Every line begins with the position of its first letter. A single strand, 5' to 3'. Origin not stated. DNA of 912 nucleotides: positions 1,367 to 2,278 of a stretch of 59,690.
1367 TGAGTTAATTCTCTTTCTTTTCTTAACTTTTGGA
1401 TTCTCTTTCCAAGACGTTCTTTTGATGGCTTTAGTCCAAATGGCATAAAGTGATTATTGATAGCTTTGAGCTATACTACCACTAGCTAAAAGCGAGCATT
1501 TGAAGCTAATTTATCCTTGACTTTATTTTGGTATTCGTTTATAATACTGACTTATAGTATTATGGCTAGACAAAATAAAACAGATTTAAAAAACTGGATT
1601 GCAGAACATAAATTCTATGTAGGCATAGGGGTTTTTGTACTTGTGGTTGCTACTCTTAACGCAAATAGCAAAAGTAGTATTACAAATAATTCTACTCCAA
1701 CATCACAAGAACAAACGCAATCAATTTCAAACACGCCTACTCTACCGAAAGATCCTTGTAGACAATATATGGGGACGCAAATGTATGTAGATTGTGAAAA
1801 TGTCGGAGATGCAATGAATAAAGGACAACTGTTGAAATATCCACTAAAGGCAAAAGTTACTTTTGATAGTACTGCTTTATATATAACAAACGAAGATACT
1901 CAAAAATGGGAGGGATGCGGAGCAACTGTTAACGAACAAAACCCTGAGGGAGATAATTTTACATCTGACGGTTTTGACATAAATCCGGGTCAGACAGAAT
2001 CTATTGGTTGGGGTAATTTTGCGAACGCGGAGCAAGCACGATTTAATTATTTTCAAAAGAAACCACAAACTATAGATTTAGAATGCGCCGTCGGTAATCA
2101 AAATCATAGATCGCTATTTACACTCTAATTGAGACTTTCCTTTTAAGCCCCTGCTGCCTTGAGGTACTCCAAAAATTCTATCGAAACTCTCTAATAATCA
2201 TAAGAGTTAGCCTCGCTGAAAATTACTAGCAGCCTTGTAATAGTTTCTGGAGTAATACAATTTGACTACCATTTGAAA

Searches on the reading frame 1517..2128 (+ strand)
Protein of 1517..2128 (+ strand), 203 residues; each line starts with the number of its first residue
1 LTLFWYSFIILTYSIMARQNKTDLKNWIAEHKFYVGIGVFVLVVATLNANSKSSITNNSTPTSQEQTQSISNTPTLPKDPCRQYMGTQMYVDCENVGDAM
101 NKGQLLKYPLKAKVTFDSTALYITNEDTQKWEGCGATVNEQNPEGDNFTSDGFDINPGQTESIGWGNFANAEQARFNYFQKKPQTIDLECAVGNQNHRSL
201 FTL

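Call 14: search_protein_families(library=pfam, proteins=[window:1517-2128:+], max_evalue=0.01)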
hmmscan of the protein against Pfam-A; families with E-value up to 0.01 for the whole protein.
window:1517-2128:+ (203 aa): 0 families

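Call 44: search_protein_families(library=ncbifam, proteins=[window:1517-2128:+], max_evalue=0.01)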
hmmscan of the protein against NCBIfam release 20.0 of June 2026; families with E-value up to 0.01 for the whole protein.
window:1517-2128:+ (203 aa): 0 families

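Call 45: search_protein_families(library=phrogs, proteins=[window:1517-2128:+], max_evalue=0.01)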
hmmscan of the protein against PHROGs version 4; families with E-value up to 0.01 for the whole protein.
window:1517-2128:+ (203 aa): 0 families

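Call 50: search_protein_families(library=padloc, proteins=[window:1517-2128:+], max_evalue=0.01)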
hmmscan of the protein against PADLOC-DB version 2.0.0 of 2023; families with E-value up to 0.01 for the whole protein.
window:1517-2128:+ (203 aa): 1 family
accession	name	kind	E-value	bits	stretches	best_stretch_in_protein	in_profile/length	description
PDLC03819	RTasSLATT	-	0.0018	16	1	2-54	34-83/176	DRT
